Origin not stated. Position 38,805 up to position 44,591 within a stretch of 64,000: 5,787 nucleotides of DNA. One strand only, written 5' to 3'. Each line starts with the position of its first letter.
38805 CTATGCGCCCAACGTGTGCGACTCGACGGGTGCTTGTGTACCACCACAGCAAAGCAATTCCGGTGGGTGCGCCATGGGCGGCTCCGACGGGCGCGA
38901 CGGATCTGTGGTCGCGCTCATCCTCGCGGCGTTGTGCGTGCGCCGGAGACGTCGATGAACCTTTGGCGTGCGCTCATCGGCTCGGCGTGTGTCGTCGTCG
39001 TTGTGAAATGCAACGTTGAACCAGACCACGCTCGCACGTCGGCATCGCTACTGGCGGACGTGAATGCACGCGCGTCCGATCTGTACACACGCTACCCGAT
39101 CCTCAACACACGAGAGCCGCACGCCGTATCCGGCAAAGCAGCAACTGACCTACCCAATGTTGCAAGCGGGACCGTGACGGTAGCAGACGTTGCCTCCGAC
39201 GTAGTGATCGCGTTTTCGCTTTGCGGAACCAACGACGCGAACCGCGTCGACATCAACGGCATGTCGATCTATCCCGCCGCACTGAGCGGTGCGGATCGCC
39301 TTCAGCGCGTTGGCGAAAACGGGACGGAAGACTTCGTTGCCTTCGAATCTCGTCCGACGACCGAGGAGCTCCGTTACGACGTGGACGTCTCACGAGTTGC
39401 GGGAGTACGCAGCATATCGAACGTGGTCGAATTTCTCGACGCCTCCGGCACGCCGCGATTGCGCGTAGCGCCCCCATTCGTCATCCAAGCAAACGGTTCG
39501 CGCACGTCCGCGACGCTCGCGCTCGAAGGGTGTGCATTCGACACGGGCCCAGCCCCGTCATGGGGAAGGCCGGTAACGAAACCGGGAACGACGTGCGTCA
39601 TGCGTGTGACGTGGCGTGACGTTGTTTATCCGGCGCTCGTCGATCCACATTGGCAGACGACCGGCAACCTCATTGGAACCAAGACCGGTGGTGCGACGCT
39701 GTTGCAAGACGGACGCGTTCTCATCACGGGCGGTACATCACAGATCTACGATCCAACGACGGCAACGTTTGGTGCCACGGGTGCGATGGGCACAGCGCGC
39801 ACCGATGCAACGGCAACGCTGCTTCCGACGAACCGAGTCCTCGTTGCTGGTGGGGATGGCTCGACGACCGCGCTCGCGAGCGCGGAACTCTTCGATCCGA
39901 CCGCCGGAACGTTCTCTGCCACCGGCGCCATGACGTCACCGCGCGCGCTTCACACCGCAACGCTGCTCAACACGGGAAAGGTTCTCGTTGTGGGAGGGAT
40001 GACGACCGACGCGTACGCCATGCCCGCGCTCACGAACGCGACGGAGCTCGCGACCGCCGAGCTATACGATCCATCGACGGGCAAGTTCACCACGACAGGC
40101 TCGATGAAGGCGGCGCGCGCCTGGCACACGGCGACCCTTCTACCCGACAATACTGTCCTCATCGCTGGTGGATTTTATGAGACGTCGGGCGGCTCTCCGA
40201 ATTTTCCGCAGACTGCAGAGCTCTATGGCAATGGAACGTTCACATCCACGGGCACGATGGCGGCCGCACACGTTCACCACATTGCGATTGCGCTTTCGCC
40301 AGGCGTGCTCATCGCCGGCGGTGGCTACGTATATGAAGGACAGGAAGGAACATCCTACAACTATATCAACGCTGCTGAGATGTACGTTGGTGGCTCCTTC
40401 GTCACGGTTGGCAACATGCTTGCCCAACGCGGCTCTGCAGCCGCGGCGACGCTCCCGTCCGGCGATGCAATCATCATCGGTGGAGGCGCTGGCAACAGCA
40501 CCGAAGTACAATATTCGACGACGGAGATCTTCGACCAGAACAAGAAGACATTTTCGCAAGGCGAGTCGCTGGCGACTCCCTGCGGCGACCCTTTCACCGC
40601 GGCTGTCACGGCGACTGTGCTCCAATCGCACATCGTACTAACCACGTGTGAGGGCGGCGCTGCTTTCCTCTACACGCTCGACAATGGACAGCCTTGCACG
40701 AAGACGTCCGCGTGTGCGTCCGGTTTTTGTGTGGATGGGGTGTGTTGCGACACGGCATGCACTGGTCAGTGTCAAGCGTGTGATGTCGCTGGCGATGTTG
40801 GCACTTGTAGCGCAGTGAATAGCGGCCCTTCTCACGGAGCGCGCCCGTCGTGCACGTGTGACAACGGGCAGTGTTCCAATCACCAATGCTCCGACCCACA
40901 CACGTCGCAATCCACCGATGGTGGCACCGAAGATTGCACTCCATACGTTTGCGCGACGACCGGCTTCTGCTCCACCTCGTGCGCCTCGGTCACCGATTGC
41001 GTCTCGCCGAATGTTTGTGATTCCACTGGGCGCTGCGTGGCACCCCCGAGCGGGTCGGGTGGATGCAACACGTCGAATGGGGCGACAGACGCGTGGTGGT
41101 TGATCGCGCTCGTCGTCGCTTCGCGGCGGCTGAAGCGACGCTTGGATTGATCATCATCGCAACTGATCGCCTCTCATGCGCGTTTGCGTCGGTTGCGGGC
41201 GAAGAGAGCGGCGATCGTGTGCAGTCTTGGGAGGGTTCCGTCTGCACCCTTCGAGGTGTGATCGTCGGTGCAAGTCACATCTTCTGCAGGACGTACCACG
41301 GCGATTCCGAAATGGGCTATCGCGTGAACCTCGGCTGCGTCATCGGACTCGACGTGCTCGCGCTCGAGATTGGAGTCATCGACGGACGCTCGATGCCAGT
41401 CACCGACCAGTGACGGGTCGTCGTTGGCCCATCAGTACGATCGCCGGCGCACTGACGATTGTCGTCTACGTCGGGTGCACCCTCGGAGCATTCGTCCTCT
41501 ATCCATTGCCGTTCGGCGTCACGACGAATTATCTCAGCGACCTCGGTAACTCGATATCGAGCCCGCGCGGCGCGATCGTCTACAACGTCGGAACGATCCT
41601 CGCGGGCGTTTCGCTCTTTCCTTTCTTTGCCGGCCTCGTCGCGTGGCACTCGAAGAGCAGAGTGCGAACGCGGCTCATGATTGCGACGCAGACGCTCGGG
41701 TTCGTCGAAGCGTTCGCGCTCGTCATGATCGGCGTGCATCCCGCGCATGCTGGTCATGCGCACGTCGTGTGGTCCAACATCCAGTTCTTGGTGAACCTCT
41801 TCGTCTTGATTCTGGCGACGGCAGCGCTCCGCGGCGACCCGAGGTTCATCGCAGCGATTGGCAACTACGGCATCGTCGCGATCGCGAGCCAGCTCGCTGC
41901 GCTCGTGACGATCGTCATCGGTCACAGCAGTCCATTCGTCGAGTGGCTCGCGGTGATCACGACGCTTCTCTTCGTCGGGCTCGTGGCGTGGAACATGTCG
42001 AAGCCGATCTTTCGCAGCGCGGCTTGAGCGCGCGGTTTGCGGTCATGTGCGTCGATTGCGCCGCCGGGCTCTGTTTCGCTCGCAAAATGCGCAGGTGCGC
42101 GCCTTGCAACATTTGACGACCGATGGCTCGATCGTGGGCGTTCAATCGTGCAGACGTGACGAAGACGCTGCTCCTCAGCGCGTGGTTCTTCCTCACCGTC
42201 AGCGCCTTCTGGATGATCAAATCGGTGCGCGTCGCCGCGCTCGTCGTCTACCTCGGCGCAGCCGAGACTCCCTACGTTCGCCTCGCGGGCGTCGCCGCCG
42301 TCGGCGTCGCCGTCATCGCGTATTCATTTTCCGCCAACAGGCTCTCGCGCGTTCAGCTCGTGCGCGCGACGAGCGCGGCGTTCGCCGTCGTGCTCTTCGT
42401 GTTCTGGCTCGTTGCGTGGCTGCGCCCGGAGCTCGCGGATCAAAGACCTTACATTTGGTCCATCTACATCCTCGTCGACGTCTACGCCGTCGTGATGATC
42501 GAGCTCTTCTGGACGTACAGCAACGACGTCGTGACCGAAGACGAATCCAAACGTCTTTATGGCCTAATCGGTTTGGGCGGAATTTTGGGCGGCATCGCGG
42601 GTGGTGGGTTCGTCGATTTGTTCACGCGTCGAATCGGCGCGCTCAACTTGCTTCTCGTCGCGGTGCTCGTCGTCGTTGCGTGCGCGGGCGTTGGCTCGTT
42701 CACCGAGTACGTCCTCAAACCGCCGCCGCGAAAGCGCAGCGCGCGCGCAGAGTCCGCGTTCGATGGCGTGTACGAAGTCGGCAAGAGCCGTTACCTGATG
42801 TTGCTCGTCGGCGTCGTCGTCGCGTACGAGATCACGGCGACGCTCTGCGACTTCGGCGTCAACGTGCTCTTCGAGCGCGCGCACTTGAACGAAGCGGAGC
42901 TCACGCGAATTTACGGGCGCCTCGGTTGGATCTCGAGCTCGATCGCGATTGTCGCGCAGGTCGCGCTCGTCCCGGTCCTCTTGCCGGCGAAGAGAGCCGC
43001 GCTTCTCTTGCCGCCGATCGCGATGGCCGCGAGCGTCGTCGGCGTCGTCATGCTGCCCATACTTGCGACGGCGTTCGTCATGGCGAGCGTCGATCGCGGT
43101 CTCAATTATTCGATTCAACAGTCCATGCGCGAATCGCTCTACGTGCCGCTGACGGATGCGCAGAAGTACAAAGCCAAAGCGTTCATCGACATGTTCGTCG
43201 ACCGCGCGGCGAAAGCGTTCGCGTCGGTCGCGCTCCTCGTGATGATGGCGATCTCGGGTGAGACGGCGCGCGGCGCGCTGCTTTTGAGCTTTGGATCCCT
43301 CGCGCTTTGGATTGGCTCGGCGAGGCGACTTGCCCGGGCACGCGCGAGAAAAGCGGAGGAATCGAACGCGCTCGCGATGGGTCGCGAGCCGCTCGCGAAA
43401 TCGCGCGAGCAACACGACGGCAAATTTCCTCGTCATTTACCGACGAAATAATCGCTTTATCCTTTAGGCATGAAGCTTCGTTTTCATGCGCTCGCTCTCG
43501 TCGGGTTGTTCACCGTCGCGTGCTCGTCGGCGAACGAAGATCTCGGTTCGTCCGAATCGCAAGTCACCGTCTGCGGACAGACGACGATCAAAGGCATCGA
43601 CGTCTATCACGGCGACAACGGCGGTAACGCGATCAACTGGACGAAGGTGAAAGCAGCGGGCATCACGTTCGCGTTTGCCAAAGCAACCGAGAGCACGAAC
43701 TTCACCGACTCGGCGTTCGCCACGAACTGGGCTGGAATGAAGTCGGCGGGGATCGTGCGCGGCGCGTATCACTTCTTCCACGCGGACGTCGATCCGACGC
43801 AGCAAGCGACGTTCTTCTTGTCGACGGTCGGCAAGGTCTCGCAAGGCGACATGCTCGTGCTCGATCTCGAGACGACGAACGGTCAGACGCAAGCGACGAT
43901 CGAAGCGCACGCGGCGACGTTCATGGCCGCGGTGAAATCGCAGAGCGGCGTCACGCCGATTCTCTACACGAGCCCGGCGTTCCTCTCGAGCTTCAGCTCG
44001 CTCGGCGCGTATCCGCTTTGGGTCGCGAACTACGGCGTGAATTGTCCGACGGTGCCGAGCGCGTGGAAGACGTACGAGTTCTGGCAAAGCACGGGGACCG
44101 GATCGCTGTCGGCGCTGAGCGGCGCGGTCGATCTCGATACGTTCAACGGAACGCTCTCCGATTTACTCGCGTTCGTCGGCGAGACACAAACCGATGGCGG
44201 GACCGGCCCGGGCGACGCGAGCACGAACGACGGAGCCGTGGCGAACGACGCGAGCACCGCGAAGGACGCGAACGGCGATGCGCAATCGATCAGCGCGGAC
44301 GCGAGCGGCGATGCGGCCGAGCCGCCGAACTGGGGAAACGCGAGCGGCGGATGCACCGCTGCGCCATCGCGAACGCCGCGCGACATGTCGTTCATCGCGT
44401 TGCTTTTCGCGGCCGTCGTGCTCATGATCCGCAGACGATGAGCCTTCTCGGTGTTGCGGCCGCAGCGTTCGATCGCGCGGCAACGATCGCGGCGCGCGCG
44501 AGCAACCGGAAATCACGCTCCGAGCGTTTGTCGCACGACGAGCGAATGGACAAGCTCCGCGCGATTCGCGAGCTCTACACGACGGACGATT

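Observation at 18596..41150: Tandem array of seven paralogous secreted beta-propeller / Cys-rich / MYXO-CTERM proteins wired to Ser/Thr kinases and an outer-membrane PEGA barrel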

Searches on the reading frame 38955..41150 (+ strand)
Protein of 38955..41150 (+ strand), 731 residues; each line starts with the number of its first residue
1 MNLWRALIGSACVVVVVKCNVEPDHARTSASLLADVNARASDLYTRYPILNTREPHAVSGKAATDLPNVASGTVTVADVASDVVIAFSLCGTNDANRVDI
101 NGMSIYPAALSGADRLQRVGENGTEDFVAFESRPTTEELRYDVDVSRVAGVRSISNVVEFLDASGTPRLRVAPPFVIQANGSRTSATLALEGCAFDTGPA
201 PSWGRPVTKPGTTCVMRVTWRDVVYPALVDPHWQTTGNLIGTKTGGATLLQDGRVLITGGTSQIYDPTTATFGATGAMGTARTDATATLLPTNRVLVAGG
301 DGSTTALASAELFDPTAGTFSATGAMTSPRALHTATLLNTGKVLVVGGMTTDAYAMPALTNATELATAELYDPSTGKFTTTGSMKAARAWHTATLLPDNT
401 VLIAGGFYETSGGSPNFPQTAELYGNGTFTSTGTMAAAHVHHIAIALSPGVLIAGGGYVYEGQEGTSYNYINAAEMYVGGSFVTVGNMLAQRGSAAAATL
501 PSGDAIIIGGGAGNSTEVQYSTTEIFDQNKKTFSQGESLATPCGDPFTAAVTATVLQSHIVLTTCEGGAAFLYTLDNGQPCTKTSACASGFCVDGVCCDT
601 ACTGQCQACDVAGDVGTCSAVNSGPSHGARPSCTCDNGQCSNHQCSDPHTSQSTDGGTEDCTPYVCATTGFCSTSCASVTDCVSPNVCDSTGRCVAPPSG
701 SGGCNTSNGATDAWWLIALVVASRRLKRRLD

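Call 5: search_protein_families(library=pfam, proteins=[window:38955-41150:+], max_evalue=0.01)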
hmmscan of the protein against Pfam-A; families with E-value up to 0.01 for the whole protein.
window:38955-41150:+ (731 aa): 8 families
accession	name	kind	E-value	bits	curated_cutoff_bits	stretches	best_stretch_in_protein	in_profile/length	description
PF13418.12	Kelch_4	-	2.4e-18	66.2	21.6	2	281-324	1-45/49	Galactose oxidase, central domain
PF13964.12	Kelch_6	-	1.5e-15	57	25.3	0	329-388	1-50/50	Kelch motif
PF13415.12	Kelch_3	-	1.2e-12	48.1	22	2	293-337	2-47/48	Galactose oxidase, central domain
PF24681.1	Kelch_KLHDC2_KLHL20_DRC7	-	1.3e-11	44.7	50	1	274-406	96-221/221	KLHDC2/KLHL20/DRC7 Kelch-repeats domain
PF01344.31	Kelch_1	-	6.1e-10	38.9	20.1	0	341-384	12-45/46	Kelch motif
PF24981.1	Beta-prop_ATRN-LZTR1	-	3.1e-08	33.7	50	1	280-407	146-280/289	Attractin/LZTR1 beta-propeller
PF24996.1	NANM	-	0.0009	18.6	45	0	219-269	287-336/350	N-acetylneuraminate epimerase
PF07250.17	Glyoxal_oxid_N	-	0.0016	18.2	37.5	0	449-520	77-145/243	Glyoxal oxidase N-terminus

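Call 6: search_protein_families(library=ncbifam, proteins=[window:38955-41150:+], max_evalue=1)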
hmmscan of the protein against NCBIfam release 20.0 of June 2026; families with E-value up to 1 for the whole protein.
window:38955-41150:+ (731 aa): 3 families
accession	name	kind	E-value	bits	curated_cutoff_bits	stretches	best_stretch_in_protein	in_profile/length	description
NF052501.1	RdCuOxGlxASco2837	equivalog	1.1e-08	33.8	800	1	362-406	473-518/645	radical copper oxidase GlxA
NF010730.0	PRK14131.1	subfamily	0.00042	19.2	416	1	219-263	319-362/384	N-acetylneuraminate epimerase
TIGR03547.1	muta_rot_YjhT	subfamily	0.02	14.1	256.35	0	219-264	289-333/346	YjhT family mutarotase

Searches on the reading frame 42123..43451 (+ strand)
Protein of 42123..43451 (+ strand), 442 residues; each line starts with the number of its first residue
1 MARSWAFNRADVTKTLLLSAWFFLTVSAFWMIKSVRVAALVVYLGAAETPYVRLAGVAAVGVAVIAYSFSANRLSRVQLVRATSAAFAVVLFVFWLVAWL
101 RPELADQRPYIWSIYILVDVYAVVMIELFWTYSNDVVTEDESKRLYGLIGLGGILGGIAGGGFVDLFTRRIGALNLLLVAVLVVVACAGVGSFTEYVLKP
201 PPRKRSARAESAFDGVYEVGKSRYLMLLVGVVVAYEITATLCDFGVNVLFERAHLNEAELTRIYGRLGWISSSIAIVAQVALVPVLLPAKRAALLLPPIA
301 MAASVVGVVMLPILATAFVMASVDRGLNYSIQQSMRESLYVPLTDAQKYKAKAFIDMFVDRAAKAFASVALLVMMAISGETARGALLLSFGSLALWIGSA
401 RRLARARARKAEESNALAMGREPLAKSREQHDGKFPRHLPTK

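Call 9: search_protein_families(library=pfam, proteins=[window:42123-43451:+], max_evalue=0.01)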
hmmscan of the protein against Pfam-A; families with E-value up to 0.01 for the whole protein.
window:42123-43451:+ (442 aa): 2 families
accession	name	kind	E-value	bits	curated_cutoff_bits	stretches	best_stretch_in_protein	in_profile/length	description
PF03219.20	TLC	-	8.6e-15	54.9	21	2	114-243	151-302/491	TLC ATP/ADP transporter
PF07690.21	MFS_1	-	0.0019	17.6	33.4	1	135-317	112-294/347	Major Facilitator Superfamily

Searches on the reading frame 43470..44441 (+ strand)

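Call 9: search_protein_families(library=pfam, proteins=[window:43470-44441:+], max_evalue=0.01)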
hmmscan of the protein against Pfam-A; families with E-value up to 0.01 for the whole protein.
window:43470-44441:+ (323 aa): 1 family
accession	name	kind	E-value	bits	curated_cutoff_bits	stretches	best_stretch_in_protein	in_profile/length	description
PF01183.26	Glyco_hydro_25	-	2.6e-42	145.6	27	1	43-214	1-178/180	Glycosyl hydrolases family 25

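Call 84: search_protein_families(library=ncbifam, proteins=[window:43470-44441:+], max_evalue=0.01)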
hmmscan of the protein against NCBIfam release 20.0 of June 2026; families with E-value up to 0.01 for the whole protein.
window:43470-44441:+ (323 aa): 1 family
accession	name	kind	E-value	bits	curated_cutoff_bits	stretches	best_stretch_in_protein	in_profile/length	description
NF033191.4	JDVT-CTERM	domain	7.9e-06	25.7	27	1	292-323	3-33/35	JDVT-CTERM domain-containing protein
